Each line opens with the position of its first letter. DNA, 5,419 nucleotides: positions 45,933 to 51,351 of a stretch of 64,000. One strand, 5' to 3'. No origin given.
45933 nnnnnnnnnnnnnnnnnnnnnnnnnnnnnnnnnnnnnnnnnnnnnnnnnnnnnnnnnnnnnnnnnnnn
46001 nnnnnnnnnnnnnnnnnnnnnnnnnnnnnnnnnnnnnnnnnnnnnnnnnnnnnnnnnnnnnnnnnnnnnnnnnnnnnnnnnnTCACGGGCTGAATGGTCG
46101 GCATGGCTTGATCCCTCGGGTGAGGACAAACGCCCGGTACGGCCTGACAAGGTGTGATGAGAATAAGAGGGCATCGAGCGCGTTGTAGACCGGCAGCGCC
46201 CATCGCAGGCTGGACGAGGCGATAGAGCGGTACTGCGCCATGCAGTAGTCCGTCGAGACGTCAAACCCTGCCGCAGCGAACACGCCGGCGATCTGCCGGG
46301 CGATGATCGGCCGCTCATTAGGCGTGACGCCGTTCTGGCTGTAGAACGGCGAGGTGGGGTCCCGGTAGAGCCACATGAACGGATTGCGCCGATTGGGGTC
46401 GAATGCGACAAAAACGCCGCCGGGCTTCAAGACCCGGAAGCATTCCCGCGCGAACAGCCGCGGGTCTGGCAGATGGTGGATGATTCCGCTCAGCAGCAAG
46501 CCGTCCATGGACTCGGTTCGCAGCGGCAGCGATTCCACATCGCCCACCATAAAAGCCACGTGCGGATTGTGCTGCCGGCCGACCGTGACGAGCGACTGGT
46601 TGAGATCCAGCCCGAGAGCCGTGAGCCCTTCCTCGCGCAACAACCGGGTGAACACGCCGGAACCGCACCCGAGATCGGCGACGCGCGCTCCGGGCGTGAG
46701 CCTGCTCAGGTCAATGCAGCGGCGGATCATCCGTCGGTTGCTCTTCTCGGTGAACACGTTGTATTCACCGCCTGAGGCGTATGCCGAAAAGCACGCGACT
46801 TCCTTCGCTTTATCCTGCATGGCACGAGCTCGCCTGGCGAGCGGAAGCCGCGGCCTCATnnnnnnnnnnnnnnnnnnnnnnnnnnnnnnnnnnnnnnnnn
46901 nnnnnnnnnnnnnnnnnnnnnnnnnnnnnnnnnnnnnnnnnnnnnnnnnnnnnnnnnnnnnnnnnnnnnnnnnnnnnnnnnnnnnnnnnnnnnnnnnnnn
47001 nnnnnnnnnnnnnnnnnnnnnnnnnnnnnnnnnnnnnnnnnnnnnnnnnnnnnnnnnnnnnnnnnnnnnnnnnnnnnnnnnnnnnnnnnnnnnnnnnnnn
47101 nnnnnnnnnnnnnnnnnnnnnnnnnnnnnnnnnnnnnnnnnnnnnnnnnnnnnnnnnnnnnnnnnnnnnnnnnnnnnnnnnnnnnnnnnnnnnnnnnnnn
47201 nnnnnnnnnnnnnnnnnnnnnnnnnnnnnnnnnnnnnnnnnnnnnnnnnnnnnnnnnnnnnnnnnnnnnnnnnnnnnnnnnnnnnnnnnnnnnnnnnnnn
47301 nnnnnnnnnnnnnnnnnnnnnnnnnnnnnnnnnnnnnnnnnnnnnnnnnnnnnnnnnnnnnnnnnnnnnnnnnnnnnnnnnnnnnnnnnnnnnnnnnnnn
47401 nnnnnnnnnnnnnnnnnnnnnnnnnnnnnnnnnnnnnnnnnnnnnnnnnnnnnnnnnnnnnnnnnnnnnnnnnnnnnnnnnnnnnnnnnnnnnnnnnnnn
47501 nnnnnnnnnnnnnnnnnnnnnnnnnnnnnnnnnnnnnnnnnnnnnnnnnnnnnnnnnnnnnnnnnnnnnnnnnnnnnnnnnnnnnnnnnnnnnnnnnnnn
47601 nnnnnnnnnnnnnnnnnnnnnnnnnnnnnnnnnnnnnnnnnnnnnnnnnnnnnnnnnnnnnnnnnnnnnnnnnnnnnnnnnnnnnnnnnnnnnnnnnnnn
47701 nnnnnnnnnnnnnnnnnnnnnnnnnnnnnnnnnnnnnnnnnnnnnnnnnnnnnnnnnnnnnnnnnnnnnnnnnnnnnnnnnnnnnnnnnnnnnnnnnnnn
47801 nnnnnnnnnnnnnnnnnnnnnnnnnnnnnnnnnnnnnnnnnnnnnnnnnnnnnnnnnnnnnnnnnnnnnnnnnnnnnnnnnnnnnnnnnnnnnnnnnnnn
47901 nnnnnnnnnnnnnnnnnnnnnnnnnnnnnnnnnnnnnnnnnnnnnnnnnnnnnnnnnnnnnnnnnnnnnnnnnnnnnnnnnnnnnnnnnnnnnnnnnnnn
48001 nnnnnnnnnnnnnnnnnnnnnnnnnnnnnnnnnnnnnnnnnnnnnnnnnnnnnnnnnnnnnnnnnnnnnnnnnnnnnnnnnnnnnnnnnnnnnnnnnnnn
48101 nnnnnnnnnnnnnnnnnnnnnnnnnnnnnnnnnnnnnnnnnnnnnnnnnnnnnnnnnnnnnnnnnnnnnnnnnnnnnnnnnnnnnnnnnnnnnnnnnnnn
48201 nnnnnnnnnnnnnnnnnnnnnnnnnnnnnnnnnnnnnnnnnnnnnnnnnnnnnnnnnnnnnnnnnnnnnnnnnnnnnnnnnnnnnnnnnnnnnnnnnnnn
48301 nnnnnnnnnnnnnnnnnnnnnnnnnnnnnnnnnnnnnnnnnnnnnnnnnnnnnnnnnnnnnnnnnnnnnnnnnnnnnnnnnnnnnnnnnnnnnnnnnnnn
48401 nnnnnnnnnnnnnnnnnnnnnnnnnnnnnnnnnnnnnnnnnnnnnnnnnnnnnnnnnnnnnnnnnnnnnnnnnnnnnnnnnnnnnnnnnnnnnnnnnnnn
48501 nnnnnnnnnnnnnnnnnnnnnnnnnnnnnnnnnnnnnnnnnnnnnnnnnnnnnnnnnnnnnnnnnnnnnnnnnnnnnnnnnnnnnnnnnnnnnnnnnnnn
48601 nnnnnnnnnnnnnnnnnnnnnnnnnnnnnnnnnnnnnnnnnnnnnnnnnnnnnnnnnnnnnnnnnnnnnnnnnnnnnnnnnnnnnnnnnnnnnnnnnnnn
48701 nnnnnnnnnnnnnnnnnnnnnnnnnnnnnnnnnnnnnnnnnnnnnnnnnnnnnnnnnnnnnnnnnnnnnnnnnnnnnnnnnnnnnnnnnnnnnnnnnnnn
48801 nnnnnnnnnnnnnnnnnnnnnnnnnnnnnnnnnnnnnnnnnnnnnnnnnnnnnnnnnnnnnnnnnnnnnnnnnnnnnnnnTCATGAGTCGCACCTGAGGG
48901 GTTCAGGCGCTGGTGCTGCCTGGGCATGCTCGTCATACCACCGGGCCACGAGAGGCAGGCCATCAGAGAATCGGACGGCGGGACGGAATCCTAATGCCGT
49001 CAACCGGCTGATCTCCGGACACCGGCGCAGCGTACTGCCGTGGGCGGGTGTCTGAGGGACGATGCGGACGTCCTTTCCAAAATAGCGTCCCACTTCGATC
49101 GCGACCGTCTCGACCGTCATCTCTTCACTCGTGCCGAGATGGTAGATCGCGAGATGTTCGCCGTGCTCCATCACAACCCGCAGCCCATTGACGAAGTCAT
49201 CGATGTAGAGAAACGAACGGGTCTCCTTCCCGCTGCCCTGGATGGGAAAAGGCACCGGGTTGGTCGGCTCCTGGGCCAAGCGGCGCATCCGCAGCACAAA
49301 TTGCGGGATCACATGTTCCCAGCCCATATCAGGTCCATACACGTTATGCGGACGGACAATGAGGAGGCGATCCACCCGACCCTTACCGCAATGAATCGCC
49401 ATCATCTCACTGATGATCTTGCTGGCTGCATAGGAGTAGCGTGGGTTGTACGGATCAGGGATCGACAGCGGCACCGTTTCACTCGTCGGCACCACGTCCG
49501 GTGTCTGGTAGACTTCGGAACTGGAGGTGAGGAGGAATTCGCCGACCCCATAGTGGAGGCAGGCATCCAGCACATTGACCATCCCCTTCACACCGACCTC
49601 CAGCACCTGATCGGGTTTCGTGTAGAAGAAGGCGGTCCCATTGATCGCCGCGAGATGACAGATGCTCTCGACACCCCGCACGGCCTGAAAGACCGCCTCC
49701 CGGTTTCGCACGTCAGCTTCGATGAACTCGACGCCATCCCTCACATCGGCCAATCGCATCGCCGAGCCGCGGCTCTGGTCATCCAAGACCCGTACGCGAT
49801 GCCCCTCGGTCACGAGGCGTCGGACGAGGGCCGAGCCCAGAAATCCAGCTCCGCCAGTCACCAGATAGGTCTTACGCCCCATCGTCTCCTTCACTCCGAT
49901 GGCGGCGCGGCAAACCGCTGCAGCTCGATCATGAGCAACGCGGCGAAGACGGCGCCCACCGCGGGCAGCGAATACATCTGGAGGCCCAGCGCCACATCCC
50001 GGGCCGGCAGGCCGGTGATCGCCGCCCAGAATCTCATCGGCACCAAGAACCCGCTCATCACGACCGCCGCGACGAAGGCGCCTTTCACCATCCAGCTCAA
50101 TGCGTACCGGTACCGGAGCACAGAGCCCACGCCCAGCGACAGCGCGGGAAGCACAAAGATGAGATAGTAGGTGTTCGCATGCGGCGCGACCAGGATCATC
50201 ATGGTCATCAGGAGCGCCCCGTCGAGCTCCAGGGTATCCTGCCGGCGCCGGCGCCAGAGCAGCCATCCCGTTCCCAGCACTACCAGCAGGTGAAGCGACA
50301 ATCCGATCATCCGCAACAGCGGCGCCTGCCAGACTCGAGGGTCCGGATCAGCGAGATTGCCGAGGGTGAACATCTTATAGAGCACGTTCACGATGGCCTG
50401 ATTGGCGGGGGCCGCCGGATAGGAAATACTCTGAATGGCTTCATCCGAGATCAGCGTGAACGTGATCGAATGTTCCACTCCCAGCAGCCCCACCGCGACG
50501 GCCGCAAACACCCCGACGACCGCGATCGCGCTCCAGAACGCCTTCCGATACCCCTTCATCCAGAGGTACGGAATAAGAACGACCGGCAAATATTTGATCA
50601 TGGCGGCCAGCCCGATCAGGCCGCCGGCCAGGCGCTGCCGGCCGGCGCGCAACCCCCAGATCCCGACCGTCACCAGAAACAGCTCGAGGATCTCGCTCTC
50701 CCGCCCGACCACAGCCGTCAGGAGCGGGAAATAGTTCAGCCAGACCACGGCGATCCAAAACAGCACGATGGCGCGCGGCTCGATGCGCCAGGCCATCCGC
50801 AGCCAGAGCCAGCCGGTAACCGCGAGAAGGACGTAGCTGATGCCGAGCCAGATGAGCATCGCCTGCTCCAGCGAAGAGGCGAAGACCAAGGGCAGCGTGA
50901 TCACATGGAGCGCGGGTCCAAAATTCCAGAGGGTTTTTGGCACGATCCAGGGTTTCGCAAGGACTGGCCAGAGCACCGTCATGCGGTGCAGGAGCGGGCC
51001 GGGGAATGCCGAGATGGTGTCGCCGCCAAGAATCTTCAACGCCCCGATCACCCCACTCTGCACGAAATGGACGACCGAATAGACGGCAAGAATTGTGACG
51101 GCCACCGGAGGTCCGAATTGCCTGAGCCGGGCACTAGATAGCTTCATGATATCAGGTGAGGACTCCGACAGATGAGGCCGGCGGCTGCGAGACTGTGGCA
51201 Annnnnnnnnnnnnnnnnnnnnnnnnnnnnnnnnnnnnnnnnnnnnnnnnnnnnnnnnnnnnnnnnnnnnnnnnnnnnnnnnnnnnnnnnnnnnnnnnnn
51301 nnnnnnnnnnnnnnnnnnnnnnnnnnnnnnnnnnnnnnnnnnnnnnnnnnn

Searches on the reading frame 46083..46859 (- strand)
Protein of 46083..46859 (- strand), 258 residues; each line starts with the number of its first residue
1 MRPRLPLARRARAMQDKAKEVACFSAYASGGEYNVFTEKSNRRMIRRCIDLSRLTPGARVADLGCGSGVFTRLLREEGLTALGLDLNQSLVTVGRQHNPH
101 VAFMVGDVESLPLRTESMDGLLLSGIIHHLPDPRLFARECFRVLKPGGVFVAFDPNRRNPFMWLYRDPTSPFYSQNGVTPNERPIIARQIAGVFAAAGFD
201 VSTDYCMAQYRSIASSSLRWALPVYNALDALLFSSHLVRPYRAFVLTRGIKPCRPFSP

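Call 47: search_protein_families(library=pfam, proteins=[window:46083-46859:-], max_evalue=0.0001)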
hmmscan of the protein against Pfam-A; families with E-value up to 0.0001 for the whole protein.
window:46083-46859:- (258 aa): 7 families
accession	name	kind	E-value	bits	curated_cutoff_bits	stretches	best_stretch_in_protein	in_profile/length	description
PF08241.18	Methyltransf_11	-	5.9e-23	81.8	21.2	1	62-151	2-94/95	Methyltransferase domain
PF13649.12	Methyltransf_25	-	1.7e-18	67.5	27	1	60-148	1-97/97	Methyltransferase domain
PF13847.12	Methyltransf_31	-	1.6e-15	57.5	27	1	55-156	2-113/145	Methyltransferase domain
PF13489.12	Methyltransf_23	-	4.5e-13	49.7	27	1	42-201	7-161/164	Methyltransferase domain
PF08242.18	Methyltransf_12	-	1.2e-12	48.8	30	1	62-150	2-98/98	Methyltransferase domain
PF01209.24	Ubie_methyltran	-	7.5e-09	35.7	20.1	1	48-155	39-154/233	ubiE/COQ5 methyltransferase family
PF07021.18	MetW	-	6.8e-06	26.3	21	1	54-145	11-103/193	Methionine biosynthesis protein MetW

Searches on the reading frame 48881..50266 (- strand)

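Call 9: search_protein_families(library=pfam, proteins=[window:48881-50266:-], max_evalue=0.01)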
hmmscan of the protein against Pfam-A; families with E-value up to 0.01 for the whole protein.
window:48881-50266:- (461 aa): 10 families
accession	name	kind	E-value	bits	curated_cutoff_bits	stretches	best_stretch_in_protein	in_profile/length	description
PF01370.27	Epimerase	-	6.2e-46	157.2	20.9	1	135-378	2-240/240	NAD dependent epimerase/dehydratase family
PF16363.11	GDP_Man_Dehyd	-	1.5e-35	123.7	27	1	135-392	1-262/332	GDP-mannose 4,6 dehydratase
PF01073.25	3Beta_HSD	-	1.5e-23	83.7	22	1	135-313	1-185/280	3-beta hydroxysteroid dehydrogenase/isomerase family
PF04321.23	RmlD_sub_bind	-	1.9e-11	44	27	1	135-423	4-259/287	RmlD substrate binding domain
PF02719.21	Polysacc_synt_2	-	6.4e-11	42.4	20.2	1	135-251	2-130/293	Polysaccharide biosynthesis protein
PF13460.12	NAD_binding_10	-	1e-09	39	27.2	1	138-257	1-107/184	NAD(P)H-binding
PF07993.18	NAD_binding_4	-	5.1e-09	36.1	20.1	1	136-317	1-216/258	Male sterility protein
PF05368.20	NmrA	-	3.8e-07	30.4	27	1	132-206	3-77/298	NmrA-like family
PF00106.31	adh_short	-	4.1e-07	30.1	26.6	1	132-201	1-73/195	short chain dehydrogenase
PF08659.16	KR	-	7.5e-07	29.7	22.6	1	133-250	2-137/180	KR domain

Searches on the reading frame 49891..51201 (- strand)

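Call 9: search_protein_families(library=pfam, proteins=[window:49891-51201:-], max_evalue=0.01)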
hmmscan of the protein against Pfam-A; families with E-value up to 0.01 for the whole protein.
window:49891-51201:- (436 aa): 2 families
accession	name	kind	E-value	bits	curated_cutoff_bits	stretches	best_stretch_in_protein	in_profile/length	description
PF09594.16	GT87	-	5.1e-23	82.5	25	1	95-340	4-237/237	Glycosyltransferase family 87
PF19706.4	DUF6203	-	0.00089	19.6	26.7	1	306-324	20-38/54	Family of unknown function (DUF6203)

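Call 10: search_protein_families(library=ncbifam, proteins=[window:49891-51201:-], max_evalue=0.01)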
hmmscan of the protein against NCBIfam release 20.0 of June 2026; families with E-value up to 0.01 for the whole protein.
window:49891-51201:- (436 aa): 0 families
